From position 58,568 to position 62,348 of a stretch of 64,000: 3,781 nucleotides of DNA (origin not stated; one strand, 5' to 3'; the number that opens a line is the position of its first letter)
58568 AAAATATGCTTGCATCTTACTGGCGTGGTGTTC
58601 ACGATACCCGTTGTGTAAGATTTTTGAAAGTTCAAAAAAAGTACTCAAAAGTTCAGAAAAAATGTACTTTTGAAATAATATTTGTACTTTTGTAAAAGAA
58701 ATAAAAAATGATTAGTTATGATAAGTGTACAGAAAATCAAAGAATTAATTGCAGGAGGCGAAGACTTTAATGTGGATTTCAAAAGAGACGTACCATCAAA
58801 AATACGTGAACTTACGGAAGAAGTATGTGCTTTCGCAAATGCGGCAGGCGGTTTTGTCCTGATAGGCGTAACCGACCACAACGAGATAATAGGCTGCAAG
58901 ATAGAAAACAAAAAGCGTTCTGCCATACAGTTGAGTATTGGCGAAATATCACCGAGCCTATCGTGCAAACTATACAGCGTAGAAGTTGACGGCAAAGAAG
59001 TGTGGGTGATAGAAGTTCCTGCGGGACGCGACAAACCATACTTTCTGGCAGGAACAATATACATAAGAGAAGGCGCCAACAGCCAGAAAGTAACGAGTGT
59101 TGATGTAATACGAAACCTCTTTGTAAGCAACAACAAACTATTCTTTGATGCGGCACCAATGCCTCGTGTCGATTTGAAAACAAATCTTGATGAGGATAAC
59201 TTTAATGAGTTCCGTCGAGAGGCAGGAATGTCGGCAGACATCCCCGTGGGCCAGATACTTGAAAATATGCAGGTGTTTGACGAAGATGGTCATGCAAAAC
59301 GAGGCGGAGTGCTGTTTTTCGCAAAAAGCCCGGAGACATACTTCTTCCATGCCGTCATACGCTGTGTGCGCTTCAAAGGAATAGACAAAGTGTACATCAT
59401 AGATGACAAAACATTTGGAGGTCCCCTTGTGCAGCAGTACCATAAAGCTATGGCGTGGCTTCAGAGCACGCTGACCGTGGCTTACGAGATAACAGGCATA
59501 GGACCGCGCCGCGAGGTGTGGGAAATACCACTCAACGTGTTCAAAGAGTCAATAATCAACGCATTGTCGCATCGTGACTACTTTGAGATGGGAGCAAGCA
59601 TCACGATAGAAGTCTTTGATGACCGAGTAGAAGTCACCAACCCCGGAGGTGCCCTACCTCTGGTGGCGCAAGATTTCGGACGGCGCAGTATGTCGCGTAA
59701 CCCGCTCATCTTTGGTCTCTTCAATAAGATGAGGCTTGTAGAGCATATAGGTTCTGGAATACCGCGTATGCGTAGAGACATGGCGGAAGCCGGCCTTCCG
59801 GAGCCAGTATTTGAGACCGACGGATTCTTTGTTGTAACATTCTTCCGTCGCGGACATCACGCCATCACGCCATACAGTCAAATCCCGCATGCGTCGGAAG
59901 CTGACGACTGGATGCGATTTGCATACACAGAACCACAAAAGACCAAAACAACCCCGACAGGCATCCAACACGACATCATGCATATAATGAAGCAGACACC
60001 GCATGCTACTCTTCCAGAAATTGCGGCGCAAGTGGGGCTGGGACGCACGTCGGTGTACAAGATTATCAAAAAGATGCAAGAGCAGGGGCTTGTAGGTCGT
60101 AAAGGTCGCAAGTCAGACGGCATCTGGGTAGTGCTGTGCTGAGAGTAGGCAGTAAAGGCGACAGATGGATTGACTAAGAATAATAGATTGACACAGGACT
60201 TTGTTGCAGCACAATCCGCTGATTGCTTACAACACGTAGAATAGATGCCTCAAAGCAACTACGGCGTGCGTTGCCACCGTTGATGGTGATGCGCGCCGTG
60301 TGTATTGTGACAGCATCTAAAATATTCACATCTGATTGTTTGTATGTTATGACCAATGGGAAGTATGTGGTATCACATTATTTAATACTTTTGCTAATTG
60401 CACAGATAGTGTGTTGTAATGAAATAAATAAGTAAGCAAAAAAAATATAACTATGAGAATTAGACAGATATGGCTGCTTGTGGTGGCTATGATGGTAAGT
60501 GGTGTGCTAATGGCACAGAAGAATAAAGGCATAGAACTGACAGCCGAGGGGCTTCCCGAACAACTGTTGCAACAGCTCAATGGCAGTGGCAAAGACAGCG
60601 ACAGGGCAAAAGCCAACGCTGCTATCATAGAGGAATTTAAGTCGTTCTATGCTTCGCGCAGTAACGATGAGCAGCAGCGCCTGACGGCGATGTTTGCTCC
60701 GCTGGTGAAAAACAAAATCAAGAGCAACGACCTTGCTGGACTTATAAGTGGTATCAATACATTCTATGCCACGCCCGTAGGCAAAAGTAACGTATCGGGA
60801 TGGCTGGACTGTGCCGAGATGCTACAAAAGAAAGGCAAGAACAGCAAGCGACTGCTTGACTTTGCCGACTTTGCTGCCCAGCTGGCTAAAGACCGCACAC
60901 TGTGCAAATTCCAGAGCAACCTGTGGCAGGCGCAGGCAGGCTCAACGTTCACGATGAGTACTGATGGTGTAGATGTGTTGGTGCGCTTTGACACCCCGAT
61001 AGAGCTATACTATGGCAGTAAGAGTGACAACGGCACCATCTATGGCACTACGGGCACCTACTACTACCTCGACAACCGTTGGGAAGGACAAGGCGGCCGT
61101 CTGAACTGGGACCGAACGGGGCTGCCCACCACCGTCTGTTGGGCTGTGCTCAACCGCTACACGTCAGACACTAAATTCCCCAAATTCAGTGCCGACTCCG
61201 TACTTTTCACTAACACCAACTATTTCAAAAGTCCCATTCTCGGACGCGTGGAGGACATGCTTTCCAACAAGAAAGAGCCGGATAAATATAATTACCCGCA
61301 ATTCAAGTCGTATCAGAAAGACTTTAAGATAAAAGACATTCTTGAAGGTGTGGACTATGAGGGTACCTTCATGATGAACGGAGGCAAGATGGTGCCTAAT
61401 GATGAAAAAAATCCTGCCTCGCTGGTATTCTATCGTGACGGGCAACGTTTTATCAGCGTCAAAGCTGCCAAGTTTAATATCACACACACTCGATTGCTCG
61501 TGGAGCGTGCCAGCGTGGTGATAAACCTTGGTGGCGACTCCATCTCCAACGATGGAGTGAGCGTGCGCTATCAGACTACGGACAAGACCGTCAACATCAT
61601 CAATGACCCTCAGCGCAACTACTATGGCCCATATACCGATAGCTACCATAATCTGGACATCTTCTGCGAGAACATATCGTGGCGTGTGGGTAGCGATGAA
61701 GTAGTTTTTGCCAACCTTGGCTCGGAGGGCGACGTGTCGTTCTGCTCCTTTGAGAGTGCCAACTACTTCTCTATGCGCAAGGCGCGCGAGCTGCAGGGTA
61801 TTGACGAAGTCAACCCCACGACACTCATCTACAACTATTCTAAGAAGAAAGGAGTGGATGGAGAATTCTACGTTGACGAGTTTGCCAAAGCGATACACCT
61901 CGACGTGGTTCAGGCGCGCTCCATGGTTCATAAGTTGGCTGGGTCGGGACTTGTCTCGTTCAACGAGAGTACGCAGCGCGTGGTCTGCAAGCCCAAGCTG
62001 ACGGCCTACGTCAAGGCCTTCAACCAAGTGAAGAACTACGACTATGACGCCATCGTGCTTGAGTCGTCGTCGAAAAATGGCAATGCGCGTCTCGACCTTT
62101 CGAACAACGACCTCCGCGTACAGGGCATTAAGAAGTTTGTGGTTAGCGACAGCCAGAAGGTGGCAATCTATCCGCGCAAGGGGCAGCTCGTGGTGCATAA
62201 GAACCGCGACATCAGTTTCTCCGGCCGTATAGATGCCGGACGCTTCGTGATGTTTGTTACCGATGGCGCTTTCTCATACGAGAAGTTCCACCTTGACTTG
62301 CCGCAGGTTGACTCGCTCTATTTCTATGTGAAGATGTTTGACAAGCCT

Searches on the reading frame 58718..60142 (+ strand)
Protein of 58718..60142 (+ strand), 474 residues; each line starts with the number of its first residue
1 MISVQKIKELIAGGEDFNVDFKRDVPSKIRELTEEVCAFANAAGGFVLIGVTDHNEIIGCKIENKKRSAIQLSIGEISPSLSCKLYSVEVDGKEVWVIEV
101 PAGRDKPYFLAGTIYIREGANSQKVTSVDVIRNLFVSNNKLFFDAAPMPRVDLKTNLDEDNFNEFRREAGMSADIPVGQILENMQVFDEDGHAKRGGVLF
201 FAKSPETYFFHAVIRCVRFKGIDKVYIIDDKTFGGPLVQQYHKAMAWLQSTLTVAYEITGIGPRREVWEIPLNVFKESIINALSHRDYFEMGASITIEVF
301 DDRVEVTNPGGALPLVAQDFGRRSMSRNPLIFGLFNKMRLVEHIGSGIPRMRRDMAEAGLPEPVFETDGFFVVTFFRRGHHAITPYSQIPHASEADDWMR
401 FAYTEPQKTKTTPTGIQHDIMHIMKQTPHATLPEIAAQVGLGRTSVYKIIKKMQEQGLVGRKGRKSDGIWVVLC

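Call 62: search_protein_families(library=pfam, proteins=[window:58718-60142:+], max_evalue=0.0001)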
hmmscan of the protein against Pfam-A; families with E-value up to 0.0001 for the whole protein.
window:58718-60142:+ (474 aa): 6 families
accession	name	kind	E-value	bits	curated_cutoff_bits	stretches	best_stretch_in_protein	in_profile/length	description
PF13749.12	HATPase_c_4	-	1.5e-23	83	26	1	292-375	1-89/89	Putative ATP-dependent DNA helicase recG C-terminal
PF04326.19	SLFN_AlbA_2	-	1.1e-22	81.3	25.3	1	15-125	1-117/118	Schlafen, AlbA_2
PF13412.12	HTH_24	-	4.6e-06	26.5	21.9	1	416-459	4-47/48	Winged helix-turn-helix DNA-binding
PF09339.16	HTH_IclR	-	3.1e-05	24.1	22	1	420-461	8-50/52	IclR helix-turn-helix domain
PF13518.12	HTH_28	-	3.8e-05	24.1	25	1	429-465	12-51/52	Helix-turn-helix domain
PF12802.13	MarR_2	-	5e-05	23.8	27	1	414-465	4-56/61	MarR family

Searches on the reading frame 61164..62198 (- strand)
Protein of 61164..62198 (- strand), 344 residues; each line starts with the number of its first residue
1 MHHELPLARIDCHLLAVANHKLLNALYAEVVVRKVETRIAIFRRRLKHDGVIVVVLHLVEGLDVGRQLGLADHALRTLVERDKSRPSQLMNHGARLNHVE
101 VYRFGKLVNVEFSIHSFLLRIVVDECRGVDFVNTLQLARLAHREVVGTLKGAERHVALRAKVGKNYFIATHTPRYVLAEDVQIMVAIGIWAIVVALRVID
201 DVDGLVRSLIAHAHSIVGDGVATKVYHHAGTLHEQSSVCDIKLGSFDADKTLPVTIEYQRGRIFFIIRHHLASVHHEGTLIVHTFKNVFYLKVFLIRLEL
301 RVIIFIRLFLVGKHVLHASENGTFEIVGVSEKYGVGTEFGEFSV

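Call 46: find_encoding_contigs(protein=window:61164-62198:-, flank=10000, max_places=1)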
Protein window:61164-62198:- (344 aa): no gene with exactly this product is on record in the collection.

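Call 62: search_protein_families(library=pfam, proteins=[window:61164-62198:-], max_evalue=0.0001)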
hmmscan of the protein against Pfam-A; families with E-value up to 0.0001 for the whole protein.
window:61164-62198:- (344 aa): 0 families
